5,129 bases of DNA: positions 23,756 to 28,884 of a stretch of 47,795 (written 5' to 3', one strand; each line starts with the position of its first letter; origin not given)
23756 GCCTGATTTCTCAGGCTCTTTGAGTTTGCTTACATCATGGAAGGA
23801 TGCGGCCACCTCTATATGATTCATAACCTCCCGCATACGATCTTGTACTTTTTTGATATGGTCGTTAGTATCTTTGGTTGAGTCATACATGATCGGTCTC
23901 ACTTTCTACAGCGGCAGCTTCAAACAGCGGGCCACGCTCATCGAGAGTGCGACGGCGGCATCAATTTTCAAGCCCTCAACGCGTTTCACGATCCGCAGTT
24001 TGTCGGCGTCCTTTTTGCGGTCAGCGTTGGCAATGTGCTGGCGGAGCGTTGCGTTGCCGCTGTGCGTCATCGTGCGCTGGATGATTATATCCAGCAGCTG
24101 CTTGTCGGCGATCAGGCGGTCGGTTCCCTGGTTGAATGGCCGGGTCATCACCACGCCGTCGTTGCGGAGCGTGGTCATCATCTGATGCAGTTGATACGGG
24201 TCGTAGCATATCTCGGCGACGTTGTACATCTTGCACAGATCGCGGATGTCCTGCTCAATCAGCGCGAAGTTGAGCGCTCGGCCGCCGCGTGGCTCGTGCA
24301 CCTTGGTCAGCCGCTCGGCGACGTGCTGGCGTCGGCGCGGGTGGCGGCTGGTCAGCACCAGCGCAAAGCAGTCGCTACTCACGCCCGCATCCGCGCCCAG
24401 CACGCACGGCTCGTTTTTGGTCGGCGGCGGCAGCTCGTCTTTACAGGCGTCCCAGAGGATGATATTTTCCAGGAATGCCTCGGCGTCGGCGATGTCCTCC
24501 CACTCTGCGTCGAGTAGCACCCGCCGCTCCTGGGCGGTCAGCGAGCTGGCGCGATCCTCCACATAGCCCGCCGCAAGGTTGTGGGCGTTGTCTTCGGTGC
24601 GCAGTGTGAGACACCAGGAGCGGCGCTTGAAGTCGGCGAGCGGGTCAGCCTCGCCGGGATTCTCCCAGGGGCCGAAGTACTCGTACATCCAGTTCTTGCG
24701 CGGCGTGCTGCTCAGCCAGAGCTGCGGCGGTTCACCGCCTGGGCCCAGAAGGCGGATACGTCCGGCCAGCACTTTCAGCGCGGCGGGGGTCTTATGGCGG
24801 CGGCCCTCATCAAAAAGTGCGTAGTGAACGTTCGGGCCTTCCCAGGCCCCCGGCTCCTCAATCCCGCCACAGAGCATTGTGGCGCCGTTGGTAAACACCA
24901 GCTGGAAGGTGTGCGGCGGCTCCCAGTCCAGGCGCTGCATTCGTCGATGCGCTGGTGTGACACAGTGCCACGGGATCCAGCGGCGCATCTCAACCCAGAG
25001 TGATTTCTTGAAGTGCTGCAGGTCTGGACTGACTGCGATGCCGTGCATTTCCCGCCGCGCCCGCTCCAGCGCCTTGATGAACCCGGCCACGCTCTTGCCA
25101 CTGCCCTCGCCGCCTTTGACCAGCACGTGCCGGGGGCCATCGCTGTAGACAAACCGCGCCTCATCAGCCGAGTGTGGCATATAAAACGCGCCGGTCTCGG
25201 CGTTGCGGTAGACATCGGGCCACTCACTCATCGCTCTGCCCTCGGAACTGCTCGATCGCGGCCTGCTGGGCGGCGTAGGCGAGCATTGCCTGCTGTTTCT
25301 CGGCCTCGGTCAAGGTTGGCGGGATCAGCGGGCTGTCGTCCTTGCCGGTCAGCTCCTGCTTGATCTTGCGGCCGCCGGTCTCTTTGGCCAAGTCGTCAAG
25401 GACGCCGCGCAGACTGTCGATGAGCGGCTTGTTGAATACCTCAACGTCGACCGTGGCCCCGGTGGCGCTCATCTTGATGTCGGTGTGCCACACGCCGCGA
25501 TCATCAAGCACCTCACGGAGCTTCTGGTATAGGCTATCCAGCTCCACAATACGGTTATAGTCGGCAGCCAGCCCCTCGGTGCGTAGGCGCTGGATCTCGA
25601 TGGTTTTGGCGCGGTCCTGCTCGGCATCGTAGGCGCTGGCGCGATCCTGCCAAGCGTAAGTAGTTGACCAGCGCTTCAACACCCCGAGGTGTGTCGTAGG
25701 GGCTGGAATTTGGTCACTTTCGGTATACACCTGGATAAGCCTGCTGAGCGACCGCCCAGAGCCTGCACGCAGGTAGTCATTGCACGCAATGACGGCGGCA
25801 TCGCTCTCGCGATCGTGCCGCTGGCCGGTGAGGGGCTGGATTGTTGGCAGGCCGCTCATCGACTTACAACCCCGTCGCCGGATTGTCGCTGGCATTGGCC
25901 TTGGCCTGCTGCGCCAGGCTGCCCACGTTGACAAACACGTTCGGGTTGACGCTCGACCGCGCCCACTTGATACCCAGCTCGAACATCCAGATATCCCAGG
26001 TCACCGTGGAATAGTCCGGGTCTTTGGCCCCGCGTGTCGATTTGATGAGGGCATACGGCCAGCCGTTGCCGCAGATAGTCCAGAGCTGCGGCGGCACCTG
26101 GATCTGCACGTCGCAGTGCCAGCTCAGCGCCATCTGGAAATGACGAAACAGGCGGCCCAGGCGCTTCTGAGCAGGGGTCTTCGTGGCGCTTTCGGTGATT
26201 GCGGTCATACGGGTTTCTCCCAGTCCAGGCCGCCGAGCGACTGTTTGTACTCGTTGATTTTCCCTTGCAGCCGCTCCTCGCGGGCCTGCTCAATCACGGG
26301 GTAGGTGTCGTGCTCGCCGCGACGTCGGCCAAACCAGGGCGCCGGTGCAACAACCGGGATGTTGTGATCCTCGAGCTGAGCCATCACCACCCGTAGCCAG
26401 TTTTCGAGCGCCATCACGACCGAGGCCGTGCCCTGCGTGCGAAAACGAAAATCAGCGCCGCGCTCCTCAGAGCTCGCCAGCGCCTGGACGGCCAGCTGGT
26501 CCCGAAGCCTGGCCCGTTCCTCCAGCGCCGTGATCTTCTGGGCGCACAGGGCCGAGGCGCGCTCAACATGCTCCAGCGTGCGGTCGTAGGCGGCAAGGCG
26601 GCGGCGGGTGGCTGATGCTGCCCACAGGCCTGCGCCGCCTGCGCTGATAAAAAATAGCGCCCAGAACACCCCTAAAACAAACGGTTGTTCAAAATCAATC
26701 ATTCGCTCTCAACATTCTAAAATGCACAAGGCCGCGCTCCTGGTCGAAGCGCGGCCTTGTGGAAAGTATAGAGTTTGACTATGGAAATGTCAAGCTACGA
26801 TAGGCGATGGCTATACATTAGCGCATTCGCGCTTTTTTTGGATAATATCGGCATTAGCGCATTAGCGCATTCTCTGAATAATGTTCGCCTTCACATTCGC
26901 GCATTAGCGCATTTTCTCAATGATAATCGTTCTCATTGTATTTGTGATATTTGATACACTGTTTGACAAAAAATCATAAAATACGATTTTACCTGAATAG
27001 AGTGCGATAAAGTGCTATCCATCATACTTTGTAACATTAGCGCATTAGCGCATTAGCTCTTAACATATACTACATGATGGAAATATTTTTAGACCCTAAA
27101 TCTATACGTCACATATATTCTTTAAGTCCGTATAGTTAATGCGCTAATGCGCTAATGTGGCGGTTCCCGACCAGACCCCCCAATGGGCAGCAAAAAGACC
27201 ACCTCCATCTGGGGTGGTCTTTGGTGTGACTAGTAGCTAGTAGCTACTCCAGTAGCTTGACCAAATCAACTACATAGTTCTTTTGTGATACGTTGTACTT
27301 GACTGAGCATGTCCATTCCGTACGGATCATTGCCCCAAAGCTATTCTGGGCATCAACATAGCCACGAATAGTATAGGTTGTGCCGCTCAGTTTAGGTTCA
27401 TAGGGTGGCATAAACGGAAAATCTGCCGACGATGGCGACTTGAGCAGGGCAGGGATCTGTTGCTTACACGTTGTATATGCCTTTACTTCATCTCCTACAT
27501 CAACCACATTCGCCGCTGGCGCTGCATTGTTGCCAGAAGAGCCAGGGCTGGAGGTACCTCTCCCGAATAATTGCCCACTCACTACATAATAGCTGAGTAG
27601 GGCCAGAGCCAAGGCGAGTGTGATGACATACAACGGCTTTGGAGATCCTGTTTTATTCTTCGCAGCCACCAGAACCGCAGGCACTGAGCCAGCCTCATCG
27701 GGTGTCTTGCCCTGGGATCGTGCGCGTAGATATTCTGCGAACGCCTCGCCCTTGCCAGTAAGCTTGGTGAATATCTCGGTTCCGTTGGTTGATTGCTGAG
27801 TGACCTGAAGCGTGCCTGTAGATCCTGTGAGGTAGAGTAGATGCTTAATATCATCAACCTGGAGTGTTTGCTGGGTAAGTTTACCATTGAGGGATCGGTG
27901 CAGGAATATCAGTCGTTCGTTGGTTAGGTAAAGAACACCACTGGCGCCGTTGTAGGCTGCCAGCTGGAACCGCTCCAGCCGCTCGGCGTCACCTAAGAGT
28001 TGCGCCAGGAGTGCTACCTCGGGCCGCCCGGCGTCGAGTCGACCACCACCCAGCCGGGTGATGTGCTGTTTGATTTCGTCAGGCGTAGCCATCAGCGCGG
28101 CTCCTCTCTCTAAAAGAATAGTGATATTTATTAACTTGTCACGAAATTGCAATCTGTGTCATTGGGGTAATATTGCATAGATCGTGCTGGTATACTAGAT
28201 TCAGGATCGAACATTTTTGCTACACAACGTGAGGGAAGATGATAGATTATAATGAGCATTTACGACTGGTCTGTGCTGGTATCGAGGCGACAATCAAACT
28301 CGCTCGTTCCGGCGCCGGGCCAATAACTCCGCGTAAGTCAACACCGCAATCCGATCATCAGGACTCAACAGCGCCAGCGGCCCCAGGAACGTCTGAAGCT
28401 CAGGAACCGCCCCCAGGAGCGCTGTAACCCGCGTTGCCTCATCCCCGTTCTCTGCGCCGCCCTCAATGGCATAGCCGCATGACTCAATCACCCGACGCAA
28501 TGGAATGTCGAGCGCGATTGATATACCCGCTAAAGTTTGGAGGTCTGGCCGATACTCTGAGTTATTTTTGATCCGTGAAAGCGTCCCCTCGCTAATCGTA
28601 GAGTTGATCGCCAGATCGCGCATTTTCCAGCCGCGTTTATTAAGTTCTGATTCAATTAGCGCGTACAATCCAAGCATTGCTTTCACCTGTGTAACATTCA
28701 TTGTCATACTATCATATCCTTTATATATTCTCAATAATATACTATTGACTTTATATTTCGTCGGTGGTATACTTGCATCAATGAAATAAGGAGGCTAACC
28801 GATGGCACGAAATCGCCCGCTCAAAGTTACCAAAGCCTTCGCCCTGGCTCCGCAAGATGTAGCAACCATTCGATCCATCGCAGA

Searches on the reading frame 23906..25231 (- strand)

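Call 54: search_protein_families(library=pfam, proteins=[window:23906-25231:-], max_evalue=0.01)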
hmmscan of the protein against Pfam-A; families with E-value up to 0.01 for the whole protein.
window:23906-25231:- (441 aa): 2 families
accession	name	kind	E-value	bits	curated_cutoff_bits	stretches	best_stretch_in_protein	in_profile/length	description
PF20441.4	TerL_nuclease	-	3.4e-12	46.6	24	1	319-436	162-282/286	Terminase large subunit, endonuclease domain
PF03237.21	Terminase_6N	-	8.4e-06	26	22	1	99-246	59-202/215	Terminase large subunit, T4likevirus-type, N-terminal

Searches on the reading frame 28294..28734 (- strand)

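Call 54: search_protein_families(library=pfam, proteins=[window:28294-28734:-], max_evalue=0.01)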
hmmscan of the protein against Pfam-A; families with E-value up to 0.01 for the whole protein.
window:28294-28734:- (146 aa): 2 families
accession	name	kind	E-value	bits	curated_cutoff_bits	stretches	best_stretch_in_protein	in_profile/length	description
PF13443.12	HTH_26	-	2.2e-06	28.2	22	1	30-77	5-52/63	Cro/C1-type HTH DNA-binding domain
PF01381.28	HTH_3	-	1.6e-05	25.3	23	1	29-80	3-53/55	Helix-turn-helix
